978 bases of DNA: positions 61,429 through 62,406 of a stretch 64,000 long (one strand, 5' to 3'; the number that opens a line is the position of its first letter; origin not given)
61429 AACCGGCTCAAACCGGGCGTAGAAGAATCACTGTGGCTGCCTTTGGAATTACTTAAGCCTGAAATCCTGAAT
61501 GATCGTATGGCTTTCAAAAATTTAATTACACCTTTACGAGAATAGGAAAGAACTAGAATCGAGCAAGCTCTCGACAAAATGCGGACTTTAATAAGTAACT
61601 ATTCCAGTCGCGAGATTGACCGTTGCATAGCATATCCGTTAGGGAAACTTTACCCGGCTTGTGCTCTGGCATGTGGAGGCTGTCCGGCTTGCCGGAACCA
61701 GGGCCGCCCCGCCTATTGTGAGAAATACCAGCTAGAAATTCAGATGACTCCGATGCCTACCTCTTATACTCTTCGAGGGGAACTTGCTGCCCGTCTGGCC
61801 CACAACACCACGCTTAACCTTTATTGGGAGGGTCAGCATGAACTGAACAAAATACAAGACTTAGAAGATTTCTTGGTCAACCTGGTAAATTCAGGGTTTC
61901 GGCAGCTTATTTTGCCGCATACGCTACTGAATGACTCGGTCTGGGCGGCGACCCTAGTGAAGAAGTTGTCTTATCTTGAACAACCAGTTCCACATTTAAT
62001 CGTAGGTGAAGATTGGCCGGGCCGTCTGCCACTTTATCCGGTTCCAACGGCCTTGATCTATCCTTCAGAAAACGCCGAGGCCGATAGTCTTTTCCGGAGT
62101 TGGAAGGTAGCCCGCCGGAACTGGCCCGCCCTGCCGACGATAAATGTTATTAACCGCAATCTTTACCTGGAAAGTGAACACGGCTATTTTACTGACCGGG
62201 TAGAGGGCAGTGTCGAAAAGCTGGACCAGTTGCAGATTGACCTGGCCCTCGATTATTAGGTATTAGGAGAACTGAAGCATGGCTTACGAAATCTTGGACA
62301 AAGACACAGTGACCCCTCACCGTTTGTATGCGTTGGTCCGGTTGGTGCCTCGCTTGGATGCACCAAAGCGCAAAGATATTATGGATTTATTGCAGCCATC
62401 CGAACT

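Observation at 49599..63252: Methyltransferase-less operon with three SF2 helicases and a nuclease: candidate undescribed defence system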

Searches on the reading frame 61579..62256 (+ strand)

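Call 3: search_protein_families(library=padloc, proteins=[window:61579-62256:+], max_evalue=0.01)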
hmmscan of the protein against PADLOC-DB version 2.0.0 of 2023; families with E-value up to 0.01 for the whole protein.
window:61579-62256:+ (226 aa): 2 families
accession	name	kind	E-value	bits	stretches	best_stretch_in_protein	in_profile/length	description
PDLC02872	DpdF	-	6e-05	19.7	1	27-111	679-760/859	DpdF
PDLC02855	DpdF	-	0.00071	15.9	1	29-109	654-728/825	DpdF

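Call 4: search_protein_families(library=pfam, proteins=[window:61579-62256:+], max_evalue=0.01)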
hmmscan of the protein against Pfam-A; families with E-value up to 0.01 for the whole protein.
window:61579-62256:+ (226 aa): 0 families

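Call 9: search_protein_families(library=ncbifam, proteins=[window:61579-62256:+], max_evalue=0.001)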
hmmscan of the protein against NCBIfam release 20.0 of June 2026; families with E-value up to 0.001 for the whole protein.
window:61579-62256:+ (226 aa): 1 family
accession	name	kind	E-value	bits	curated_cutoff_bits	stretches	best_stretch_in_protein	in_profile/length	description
NF041063.1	DpdF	equivalog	5.3e-09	35.2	550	1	15-124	635-743/813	protein DpdF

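Call 81: search_protein_families(library=pfam, proteins=[window:61579-62256:+], max_evalue=5)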
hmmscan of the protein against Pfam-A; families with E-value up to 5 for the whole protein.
window:61579-62256:+ (226 aa): 1 family
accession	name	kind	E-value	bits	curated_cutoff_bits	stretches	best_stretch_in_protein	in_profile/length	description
PF17428.7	DUF5412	-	0.022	15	25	1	61-102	61-101/118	Family of unknown function (DUF5412)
